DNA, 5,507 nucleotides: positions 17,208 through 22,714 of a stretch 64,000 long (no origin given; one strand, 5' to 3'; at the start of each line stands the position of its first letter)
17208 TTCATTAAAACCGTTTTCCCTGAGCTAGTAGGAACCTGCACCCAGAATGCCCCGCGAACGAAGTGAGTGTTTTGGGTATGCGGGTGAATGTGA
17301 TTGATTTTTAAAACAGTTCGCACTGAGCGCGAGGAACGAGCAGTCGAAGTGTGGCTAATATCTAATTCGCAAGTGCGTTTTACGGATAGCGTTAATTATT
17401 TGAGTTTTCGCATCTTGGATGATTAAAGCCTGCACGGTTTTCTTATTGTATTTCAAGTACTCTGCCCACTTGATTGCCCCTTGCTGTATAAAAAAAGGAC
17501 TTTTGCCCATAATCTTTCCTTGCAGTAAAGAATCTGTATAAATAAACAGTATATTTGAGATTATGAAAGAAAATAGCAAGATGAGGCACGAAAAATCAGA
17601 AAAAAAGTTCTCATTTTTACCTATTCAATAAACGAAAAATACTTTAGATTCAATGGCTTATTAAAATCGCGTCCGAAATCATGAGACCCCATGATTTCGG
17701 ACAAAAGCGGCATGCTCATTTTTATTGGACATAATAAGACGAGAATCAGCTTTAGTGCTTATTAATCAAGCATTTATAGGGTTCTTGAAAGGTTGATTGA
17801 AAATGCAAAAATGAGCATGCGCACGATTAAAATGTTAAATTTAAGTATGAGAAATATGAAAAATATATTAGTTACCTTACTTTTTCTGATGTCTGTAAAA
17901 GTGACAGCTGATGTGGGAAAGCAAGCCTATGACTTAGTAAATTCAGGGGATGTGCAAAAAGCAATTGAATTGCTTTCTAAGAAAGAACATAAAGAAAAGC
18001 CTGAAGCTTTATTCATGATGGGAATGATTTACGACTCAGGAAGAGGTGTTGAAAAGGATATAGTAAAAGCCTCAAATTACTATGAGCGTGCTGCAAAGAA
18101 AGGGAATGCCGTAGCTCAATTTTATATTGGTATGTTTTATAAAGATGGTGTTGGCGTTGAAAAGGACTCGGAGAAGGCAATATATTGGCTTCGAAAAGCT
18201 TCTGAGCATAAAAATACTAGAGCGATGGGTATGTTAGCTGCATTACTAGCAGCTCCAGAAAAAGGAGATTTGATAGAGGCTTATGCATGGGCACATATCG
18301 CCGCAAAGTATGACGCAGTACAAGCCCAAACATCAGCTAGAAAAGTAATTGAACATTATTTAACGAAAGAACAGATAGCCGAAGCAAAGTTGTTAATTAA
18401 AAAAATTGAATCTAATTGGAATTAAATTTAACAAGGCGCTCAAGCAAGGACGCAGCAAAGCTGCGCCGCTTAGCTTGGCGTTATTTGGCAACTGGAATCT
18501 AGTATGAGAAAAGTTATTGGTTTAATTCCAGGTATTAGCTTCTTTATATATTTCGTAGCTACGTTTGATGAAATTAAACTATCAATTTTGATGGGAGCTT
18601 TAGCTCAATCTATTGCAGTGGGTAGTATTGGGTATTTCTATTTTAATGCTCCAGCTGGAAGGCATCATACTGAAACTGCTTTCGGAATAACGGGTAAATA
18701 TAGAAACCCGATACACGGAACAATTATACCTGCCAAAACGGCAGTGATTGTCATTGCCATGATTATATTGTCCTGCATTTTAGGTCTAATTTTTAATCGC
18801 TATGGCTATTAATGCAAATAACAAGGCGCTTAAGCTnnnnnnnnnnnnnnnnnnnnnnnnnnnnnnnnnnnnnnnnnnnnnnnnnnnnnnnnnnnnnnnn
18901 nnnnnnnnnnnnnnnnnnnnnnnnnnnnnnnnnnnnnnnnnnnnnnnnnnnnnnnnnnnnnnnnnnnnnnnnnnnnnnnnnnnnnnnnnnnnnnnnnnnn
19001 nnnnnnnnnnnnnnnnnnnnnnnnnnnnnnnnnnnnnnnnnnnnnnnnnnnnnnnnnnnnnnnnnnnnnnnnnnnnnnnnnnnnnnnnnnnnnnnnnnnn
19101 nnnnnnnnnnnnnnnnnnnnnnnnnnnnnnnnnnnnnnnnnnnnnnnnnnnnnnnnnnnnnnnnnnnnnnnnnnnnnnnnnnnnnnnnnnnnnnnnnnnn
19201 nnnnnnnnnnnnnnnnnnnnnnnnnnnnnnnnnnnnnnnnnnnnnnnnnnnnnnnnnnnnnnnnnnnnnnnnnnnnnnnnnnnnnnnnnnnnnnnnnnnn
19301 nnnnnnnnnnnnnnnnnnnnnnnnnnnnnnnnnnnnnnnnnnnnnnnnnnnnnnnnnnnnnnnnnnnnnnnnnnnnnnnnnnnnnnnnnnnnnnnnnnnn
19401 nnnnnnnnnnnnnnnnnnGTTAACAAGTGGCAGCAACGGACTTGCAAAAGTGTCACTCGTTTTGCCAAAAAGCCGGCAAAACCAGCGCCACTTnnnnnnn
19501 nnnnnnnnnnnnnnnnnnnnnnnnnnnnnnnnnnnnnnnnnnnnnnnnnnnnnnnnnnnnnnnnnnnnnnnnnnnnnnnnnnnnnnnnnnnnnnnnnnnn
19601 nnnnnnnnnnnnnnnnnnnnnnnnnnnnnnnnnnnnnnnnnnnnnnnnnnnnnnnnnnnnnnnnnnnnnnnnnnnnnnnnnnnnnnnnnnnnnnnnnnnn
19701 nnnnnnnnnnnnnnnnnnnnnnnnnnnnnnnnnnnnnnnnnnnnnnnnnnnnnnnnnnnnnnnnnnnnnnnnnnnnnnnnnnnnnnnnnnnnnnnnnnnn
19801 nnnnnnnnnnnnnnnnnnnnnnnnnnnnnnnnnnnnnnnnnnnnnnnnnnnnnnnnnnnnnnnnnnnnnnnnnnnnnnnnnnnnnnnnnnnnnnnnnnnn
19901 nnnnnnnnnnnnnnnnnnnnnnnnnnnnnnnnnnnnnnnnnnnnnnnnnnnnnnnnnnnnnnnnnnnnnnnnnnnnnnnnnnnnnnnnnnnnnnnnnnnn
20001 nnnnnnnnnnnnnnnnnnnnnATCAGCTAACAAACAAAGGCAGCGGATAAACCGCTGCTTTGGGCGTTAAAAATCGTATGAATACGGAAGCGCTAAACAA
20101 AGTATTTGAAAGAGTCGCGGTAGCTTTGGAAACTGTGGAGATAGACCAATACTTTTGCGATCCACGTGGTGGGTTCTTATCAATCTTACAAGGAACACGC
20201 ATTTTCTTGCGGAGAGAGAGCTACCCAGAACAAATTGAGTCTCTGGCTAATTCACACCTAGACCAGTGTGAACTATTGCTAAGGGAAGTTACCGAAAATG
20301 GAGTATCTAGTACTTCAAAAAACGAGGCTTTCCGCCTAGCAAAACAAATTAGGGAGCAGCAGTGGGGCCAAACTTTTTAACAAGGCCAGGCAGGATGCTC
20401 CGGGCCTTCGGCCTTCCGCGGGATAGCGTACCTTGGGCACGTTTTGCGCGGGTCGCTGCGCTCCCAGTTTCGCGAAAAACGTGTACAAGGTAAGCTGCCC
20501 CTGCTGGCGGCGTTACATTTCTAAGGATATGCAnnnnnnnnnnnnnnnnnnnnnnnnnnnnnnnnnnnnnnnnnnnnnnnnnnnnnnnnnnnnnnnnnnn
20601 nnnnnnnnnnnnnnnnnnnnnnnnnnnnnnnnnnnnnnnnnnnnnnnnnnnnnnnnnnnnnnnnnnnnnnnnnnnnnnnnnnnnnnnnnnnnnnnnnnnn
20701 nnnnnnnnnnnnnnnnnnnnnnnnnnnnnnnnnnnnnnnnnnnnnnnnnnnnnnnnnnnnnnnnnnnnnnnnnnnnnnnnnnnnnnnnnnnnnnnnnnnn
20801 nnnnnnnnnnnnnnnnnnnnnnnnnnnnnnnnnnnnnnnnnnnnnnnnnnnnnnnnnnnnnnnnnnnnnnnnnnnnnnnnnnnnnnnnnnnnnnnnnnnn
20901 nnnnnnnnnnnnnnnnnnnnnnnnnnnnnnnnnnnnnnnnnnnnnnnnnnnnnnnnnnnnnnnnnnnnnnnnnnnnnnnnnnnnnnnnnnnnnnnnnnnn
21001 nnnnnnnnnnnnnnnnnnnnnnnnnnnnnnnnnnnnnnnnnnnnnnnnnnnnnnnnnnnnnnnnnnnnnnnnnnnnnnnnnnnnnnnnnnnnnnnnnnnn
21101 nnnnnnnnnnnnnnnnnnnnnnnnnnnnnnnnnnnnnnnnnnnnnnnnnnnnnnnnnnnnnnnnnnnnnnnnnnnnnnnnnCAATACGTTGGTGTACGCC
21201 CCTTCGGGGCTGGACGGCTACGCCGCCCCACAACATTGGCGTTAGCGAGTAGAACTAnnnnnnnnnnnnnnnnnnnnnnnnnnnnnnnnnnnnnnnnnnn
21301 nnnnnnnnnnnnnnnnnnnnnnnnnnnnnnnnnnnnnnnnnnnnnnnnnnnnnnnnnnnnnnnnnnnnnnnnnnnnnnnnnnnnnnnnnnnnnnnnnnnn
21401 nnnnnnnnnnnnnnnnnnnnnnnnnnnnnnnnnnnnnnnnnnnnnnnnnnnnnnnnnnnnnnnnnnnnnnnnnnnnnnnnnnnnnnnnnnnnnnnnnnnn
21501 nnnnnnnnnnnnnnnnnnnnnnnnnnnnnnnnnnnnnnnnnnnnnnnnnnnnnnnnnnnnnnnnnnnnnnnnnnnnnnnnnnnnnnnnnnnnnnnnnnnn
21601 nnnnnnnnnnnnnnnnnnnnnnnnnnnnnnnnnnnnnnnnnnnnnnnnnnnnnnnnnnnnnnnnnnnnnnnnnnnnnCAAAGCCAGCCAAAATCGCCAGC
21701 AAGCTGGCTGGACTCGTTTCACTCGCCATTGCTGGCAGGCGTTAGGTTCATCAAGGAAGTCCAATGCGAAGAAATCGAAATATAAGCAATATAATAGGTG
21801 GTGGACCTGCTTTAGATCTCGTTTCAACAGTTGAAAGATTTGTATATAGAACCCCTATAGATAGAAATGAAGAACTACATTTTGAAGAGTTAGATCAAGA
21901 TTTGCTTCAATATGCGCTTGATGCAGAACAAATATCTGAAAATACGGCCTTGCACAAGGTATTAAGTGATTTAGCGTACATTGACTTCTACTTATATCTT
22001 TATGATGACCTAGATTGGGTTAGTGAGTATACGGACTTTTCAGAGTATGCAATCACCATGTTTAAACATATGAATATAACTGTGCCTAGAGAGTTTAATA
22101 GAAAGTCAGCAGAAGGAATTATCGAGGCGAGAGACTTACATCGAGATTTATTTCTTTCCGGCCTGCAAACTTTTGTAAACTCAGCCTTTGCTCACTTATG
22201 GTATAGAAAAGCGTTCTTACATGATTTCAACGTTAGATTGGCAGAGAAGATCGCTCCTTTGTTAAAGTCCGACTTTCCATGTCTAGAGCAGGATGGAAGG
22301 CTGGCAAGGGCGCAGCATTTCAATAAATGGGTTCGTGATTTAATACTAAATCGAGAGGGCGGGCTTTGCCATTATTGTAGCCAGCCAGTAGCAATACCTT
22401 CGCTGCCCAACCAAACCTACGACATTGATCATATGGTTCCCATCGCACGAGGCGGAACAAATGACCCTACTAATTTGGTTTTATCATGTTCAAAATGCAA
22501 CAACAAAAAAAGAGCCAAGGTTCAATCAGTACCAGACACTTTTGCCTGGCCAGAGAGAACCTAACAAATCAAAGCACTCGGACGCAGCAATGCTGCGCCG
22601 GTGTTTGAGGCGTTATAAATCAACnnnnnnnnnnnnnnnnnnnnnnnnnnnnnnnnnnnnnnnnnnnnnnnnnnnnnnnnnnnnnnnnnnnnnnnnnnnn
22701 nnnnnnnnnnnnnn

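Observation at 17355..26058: Integron with attI, SOS box and 15 cassettes but no integrase at the intI position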

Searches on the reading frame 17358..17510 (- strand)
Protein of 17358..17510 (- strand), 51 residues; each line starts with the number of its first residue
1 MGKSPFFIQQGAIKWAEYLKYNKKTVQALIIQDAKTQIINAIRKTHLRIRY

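Call 29: find_homologous_proteins(query=window:17358-17510:-, max_evalue=10)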
Query seq(51 aa) (51 aa): 1 proteins with E <= 10 among 1 candidates.
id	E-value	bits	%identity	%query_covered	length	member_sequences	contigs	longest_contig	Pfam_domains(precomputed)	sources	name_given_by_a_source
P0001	6.4e-26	105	100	100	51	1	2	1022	-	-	-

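Call 30: find_encoding_contigs(protein=P0001, flank=10000, max_places=10)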
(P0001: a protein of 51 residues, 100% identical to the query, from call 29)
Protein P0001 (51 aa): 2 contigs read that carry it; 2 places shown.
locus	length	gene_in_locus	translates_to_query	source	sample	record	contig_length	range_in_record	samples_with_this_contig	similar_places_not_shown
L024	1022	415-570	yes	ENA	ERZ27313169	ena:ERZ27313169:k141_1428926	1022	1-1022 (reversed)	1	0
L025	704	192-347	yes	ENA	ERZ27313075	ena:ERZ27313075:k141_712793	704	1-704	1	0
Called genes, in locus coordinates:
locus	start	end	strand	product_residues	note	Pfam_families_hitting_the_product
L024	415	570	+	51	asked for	-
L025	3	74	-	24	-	?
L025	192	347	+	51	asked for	-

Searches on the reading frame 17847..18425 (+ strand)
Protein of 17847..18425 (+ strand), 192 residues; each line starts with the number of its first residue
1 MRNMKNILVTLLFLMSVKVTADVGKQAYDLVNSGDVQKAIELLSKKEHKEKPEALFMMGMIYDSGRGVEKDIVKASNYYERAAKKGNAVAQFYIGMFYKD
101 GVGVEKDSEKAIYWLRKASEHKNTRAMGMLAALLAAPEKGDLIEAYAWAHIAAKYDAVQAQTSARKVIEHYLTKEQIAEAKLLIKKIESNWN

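Call 48: search_protein_families(library=pfam, proteins=[window:17847-18425:+], max_evalue=0.01)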
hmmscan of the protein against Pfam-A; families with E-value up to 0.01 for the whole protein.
window:17847-18425:+ (192 aa): 1 family
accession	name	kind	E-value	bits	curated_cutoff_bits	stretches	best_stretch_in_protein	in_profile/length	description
PF08238.18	Sel1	-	4.7e-22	78.1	30.7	2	88-121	1-34/36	Sel1 repeat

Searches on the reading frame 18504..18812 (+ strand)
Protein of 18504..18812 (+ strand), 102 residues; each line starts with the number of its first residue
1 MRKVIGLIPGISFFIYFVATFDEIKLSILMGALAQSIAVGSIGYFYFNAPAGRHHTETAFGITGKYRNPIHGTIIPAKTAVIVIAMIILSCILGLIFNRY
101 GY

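Call 48: search_protein_families(library=pfam, proteins=[window:18504-18812:+], max_evalue=0.01)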
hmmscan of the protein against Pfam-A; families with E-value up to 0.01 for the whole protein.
window:18504-18812:+ (102 aa): 0 families

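Call 54: find_encoding_contigs(protein=window:18504-18812:+, flank=10000, max_places=10)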
Protein window:18504-18812:+ (102 aa): 1 contig read that carries it; 1 place shown.
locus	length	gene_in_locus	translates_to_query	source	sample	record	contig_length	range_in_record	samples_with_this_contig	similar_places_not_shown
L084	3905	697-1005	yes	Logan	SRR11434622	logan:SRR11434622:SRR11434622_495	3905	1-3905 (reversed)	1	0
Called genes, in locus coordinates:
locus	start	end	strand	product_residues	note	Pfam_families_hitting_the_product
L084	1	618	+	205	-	?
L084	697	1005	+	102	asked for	-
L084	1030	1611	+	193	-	-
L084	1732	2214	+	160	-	-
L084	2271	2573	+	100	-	-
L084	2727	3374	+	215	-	-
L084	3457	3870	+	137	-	-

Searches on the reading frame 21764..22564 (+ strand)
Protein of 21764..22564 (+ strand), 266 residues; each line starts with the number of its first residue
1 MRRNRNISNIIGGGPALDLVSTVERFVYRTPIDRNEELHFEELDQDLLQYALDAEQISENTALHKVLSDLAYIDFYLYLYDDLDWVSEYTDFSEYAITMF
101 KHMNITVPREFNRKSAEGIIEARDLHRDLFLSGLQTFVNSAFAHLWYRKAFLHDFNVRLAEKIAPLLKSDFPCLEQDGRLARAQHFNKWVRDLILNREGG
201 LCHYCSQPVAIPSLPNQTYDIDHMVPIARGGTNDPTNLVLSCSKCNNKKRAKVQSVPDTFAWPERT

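Call 48: search_protein_families(library=pfam, proteins=[window:21764-22564:+], max_evalue=0.01)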
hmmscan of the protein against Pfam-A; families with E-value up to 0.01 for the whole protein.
window:21764-22564:+ (266 aa): 4 families
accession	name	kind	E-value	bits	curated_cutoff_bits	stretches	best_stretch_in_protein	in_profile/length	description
PF01844.29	HNH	-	2.3e-12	47.3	21.4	1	202-251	1-46/47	HNH endonuclease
PF14279.12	HNH_5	-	3e-10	40.3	27.5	1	202-254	1-48/56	HNH endonuclease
PF13395.12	HNH_4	-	4e-10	39.9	22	1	202-252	1-51/54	HNH endonuclease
PF24042.1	DUF7351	-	0.0078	16.4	31.2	0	181-254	48-109/177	Domain of unknown function (DUF7351)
